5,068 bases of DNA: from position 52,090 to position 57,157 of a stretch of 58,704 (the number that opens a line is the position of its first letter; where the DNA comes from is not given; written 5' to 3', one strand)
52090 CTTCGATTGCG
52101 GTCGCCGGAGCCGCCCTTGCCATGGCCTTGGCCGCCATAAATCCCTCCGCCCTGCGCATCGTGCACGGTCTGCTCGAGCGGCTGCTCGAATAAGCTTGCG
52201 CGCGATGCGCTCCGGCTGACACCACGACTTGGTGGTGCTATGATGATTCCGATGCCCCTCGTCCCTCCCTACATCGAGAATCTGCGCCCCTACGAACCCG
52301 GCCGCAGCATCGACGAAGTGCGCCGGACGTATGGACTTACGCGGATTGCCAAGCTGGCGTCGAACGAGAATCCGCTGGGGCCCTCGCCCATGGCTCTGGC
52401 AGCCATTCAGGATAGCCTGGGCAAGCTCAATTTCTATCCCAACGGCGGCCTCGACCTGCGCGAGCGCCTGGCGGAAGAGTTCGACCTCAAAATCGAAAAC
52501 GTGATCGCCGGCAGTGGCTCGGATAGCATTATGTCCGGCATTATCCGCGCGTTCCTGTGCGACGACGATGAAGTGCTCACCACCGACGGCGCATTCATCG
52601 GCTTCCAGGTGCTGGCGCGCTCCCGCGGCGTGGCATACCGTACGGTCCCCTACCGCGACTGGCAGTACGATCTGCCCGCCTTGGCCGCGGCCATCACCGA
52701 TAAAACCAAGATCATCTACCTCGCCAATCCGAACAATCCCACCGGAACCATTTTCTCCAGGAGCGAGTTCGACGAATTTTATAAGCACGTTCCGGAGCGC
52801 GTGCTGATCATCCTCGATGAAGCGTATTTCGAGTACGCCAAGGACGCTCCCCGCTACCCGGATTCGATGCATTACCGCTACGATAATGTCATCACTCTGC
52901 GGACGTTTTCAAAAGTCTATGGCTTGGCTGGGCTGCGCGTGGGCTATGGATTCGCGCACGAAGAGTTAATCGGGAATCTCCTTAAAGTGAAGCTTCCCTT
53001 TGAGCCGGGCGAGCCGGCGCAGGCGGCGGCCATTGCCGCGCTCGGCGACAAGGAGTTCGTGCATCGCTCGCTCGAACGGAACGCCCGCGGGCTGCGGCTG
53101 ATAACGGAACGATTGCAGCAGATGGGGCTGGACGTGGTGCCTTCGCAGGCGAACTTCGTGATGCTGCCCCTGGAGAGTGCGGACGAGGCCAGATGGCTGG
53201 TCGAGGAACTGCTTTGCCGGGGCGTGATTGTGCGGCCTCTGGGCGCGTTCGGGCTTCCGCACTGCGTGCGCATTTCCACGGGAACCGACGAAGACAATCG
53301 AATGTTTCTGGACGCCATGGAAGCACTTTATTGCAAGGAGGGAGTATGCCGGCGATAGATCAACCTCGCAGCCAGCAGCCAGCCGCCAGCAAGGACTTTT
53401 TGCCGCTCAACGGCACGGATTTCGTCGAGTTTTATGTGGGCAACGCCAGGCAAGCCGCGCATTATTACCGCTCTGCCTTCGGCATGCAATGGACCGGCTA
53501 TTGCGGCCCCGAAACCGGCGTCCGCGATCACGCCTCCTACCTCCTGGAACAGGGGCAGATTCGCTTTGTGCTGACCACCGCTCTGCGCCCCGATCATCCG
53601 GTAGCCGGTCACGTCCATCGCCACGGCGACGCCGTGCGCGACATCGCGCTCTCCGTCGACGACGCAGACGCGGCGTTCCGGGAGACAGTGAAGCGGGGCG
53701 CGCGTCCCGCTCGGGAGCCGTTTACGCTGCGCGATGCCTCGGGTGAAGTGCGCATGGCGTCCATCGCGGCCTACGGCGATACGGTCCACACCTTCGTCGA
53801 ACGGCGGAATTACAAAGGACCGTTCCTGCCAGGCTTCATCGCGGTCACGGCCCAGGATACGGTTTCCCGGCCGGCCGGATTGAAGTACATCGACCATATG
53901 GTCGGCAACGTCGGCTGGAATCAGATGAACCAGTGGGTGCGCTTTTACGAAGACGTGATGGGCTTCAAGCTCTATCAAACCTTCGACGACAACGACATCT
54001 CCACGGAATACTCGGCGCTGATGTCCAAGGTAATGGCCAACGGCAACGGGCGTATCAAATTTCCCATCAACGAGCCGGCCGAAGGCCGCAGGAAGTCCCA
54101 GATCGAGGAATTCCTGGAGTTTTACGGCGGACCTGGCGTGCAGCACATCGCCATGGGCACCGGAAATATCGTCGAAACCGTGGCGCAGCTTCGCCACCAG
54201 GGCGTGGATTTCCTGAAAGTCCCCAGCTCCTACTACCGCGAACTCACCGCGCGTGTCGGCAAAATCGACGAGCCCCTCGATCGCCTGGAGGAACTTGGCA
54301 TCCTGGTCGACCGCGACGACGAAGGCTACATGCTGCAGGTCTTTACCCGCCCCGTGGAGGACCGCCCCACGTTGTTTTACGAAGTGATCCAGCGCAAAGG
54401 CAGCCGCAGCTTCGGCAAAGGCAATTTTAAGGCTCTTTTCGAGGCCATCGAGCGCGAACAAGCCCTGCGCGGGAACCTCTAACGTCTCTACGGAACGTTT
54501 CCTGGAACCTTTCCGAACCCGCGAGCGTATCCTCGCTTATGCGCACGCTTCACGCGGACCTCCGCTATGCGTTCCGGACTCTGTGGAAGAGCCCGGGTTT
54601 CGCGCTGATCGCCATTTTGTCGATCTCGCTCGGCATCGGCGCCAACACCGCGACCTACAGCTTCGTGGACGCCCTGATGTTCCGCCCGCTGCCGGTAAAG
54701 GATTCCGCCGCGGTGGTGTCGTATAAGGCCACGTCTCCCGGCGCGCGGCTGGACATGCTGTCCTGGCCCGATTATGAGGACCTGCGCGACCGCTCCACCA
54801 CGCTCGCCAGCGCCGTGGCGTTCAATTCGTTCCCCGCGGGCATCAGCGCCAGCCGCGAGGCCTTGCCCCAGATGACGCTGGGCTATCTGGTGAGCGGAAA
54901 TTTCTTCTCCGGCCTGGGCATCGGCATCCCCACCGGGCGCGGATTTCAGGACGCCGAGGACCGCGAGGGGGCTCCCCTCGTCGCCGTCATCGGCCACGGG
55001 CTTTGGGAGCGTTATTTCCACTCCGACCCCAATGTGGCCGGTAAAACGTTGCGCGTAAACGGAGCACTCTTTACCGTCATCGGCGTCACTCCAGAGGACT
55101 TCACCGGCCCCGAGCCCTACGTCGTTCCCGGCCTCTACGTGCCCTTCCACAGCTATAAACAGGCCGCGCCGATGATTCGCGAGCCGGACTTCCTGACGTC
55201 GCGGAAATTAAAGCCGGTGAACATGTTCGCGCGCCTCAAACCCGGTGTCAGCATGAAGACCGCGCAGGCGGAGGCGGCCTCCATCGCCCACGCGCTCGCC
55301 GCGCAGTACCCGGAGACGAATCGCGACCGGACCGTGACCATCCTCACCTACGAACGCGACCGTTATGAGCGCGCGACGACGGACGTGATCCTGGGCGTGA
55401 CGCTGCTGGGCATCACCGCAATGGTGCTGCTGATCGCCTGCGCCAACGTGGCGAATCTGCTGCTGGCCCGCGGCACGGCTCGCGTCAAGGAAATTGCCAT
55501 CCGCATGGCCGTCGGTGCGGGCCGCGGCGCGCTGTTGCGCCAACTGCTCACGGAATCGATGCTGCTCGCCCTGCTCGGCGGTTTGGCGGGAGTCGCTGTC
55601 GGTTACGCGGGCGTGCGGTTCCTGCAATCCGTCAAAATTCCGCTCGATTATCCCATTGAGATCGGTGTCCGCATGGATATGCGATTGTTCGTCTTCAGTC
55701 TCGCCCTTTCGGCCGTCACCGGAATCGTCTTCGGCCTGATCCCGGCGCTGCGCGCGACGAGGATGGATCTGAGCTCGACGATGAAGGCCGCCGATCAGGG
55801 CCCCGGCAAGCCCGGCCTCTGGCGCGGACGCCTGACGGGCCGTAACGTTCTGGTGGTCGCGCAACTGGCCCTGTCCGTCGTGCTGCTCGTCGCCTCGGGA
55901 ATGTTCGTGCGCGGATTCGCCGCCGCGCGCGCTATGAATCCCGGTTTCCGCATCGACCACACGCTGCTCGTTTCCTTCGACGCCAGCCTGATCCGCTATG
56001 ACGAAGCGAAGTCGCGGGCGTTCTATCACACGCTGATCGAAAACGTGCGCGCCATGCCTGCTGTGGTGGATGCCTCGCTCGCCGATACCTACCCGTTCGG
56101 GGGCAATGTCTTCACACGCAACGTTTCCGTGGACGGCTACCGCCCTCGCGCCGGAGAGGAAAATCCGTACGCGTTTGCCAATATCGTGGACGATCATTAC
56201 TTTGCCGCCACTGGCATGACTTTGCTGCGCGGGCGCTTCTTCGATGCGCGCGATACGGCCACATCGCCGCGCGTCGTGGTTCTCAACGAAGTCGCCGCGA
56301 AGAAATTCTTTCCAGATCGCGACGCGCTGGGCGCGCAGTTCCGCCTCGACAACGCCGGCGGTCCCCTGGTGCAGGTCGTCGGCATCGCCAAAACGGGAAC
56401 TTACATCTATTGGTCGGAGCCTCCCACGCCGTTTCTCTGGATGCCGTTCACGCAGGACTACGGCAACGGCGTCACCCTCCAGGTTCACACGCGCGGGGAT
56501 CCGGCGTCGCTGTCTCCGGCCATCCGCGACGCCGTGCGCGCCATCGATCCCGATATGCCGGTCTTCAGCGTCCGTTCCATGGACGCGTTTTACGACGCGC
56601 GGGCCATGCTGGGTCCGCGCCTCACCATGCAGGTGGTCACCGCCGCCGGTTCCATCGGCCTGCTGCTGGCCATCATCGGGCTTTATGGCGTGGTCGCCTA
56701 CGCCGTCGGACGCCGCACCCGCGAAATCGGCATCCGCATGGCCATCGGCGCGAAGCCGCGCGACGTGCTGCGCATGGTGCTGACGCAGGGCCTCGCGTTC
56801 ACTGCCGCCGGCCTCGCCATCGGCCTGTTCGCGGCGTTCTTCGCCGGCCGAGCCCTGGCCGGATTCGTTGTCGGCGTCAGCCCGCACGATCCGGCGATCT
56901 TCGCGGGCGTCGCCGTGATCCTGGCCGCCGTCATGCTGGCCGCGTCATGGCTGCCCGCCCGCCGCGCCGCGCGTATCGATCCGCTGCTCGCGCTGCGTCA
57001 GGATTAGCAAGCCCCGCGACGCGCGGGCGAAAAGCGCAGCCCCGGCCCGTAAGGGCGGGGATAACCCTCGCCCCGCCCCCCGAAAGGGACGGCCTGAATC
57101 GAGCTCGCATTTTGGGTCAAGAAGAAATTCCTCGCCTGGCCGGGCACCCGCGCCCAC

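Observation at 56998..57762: Tandem copies of a structured non-coding element filling a 755-nt gap downstream of the ADOP permease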

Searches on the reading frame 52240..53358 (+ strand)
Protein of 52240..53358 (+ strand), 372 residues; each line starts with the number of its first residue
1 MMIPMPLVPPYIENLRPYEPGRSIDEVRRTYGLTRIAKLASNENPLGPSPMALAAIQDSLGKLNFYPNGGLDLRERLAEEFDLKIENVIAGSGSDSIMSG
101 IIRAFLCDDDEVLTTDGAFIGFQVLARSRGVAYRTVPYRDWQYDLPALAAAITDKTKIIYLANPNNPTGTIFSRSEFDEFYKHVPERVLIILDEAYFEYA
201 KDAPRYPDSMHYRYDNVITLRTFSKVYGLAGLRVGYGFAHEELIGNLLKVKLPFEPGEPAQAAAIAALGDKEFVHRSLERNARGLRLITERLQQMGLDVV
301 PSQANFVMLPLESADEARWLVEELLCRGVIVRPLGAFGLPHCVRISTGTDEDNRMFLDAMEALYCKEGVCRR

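Call 8: search_protein_families(library=pfam, proteins=[window:52240-53358:+], max_evalue=0.01)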
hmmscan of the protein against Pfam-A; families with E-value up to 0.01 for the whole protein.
window:52240-53358:+ (372 aa): 4 families
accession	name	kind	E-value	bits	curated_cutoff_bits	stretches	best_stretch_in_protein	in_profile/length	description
PF00155.27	Aminotran_1_2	-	8.6e-61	206.6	19.7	1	36-359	3-360/361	Aminotransferase class I and II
PF04864.19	Alliinase_C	-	0.00077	18.9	22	1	141-244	123-213/363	Allinase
PF00266.25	Aminotran_5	-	0.00079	18.9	21.5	1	110-194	89-176/371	Aminotransferase class-V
PF01053.26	Cys_Met_Meta_PP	-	0.0018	17.3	27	1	90-195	73-175/381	Cys/Met metabolism PLP-dependent enzyme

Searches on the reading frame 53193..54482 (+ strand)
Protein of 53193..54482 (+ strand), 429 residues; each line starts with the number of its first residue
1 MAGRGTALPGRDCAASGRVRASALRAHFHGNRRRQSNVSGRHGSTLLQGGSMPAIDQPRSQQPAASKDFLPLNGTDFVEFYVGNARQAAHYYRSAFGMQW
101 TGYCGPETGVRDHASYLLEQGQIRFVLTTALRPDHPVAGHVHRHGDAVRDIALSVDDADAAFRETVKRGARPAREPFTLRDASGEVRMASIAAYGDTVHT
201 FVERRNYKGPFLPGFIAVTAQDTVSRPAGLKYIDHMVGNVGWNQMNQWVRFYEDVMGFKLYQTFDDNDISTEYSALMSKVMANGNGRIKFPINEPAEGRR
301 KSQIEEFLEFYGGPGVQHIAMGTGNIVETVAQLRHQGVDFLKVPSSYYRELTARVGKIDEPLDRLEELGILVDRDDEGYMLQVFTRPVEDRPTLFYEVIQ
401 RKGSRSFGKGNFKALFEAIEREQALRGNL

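Call 8: search_protein_families(library=pfam, proteins=[window:53193-54482:+], max_evalue=0.01)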
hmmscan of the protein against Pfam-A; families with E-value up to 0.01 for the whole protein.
window:53193-54482:+ (429 aa): 4 families
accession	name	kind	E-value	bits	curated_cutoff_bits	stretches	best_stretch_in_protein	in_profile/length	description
PF00903.31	Glyoxalase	-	6.9e-23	81.8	20.6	2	233-373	2-111/121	Glyoxalase/Bleomycin resistance protein/Dioxygenase superfamily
PF13669.12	Glyoxalase_4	-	2.2e-14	54.1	27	2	78-176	3-97/109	Glyoxalase/Bleomycin resistance protein/Dioxygenase superfamily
PF14696.12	Glyoxalase_5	-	1.4e-07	32.2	27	1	72-205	7-127/139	Hydroxyphenylpyruvate dioxygenase, HPPD, N-terminal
PF13468.12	Glyoxalase_3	-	0.0025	18.3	25.1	0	296-342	61-102/176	Glyoxalase-like domain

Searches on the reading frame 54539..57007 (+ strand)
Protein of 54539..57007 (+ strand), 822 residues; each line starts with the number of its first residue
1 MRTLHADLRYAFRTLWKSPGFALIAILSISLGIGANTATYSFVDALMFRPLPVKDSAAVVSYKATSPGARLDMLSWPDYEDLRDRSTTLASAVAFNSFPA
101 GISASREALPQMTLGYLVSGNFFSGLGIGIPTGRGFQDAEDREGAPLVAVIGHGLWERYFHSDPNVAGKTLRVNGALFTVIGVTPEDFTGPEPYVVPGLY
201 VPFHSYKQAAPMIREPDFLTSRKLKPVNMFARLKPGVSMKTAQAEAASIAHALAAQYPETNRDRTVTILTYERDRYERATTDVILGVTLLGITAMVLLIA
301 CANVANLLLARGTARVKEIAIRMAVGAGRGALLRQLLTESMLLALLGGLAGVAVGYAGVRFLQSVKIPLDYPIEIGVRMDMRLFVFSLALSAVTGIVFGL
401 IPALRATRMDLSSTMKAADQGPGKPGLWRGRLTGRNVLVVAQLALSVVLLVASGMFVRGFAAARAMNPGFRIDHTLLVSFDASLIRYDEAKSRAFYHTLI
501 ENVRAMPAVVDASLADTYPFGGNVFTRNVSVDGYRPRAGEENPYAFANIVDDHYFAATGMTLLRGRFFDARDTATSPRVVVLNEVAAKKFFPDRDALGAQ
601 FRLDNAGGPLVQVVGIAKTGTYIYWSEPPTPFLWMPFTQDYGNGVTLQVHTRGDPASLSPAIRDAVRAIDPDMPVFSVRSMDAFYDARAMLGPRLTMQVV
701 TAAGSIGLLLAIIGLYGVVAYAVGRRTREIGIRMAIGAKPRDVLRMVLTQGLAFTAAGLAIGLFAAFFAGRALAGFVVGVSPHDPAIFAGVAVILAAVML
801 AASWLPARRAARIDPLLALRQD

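Call 8: search_protein_families(library=pfam, proteins=[window:54539-57007:+], max_evalue=0.01)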
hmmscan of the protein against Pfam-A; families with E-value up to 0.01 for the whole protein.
window:54539-57007:+ (822 aa): 2 families
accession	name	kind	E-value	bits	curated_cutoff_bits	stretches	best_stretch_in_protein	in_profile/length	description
PF12704.14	MacB_PCD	-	8e-42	144.3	27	2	23-247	2-205/207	MacB-like periplasmic core domain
PF02687.27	FtsX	-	4e-28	98.3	25.5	2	704-815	4-120/120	FtsX-like permease C-terminal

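Call 19: find_encoding_contigs(protein=window:54539-57007:+, flank=10000, max_places=10)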
Protein window:54539-57007:+ (822 aa): no gene with exactly this product is on record in the collection.
